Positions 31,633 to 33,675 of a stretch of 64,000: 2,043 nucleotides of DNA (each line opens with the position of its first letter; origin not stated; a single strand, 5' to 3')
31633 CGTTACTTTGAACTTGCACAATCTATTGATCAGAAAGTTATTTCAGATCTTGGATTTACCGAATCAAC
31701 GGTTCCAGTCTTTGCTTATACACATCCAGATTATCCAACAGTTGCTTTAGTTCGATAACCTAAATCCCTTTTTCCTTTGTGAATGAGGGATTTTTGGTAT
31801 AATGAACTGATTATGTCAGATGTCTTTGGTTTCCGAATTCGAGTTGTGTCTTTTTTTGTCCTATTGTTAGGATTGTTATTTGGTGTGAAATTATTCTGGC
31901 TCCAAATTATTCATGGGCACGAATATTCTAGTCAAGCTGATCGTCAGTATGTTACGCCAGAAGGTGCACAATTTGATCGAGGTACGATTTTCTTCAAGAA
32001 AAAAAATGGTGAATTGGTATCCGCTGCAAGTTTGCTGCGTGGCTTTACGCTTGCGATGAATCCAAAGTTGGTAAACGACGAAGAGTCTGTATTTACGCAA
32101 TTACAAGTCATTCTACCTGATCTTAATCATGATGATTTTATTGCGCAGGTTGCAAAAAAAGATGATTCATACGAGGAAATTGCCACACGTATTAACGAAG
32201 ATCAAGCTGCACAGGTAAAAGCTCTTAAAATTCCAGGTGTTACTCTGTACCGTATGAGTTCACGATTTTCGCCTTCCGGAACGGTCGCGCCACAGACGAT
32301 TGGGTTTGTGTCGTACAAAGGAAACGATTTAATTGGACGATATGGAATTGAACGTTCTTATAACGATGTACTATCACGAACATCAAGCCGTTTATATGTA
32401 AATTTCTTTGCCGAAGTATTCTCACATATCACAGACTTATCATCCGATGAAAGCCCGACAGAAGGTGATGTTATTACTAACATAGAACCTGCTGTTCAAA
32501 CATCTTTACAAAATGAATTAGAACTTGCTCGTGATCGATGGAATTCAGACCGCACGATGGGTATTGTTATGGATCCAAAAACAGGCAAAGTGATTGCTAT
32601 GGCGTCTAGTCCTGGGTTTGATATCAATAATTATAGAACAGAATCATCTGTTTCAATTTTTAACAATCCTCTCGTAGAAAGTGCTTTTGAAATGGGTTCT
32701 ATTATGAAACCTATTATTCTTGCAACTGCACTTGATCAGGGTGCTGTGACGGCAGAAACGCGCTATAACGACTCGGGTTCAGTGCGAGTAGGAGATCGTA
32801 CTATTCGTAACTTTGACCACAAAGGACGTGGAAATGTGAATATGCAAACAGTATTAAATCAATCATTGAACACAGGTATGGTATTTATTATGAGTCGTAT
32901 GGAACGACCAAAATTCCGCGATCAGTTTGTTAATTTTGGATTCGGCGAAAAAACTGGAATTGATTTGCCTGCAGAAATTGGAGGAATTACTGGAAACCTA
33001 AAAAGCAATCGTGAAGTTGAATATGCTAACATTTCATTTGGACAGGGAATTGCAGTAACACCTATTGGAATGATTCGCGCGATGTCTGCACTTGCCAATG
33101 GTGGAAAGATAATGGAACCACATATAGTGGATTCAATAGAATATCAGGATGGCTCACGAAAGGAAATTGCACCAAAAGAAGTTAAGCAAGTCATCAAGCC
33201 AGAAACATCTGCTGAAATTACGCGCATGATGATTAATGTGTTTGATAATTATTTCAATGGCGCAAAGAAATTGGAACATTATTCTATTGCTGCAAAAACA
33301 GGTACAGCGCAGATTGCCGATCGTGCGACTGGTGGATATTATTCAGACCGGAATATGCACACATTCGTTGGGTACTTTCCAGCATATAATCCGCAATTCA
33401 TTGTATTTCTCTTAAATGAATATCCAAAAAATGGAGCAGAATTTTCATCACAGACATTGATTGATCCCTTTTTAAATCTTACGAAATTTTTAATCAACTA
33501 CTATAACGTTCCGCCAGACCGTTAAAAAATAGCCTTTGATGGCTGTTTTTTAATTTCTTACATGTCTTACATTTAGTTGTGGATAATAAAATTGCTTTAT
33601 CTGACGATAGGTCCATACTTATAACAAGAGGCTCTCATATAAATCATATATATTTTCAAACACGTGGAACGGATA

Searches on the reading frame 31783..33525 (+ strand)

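Call 78: search_protein_families(library=ncbifam, proteins=[window:31783-33525:+], max_evalue=1e-10)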
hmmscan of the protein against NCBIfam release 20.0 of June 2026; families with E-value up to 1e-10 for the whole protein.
window:31783-33525:+ (580 aa): 17 families
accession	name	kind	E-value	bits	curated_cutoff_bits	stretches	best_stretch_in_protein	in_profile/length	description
TIGR02214.1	spoVD_pbp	equivalog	8.7e-91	305.1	688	1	26-579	9-563/636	stage V sporulation protein D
TIGR03423.1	pbp2_mrdA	equivalog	5.8e-77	259.6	455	1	18-555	2-579/593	penicillin-binding protein 2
NF053573.1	PBP2_PenA_Neis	exception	3.3e-53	181.1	1105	1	30-548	36-538/572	peptidoglycan D,D-transpeptidase PBP2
NF038271.1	strep_PBP2X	exception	4e-51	174.1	1050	1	102-567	114-612/750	penicillin-binding protein PBP2X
NF011685.0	PRK15105.1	subfamily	2.4e-42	145.3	737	1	27-557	34-544/588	peptidoglycan glycosyltransferase FtsI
NF008061.0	PRK10795.1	equivalog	5.5e-34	117.7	962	1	17-522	20-563/634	peptidoglycan DD-transpeptidase MrdA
TIGR02074.1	PBP_1a_fam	subfamily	9.4e-32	110.5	508.75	1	208-531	201-506/535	PBP1A family penicillin-binding protein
NF051842.1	PBP4_5_Efaec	equivalog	3.7e-24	85.1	700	1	149-550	243-650/668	penicillin-binding protein PBP4(5)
NF038278.1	strep_PBP2B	exception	2.8e-23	82.3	975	1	178-550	256-655/678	penicillin-binding protein PBP2B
NF038272.1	strep_PBP1A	exception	1.7e-19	69.6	1075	1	206-519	271-569/658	penicillin-binding protein PBP1A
TIGR02073.1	PBP_1c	equivalog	1.2e-16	60.5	494.2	1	225-510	239-495/728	penicillin-binding protein 1C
NF038276.1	strep_PBP2A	exception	3.4e-16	58.7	1100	1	255-511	351-581/716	penicillin-binding protein PBP2A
NF051885.1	tranpepglycosPbpC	equivalog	7.8e-16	57.8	900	1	290-510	348-545/632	multimodular transpeptidase-transglycosylase PbpC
NF000407.1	MECC_PBP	exception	3.9e-14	51.8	1500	1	174-512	265-601/665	PBP2a family beta-lactam-resistant peptidoglycan transpeptidase MecC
NF000237.1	MECA_PBP2A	equivalog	1.8e-13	49.7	750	1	175-470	269-570/668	PBP2a family beta-lactam-resistant peptidoglycan transpeptidase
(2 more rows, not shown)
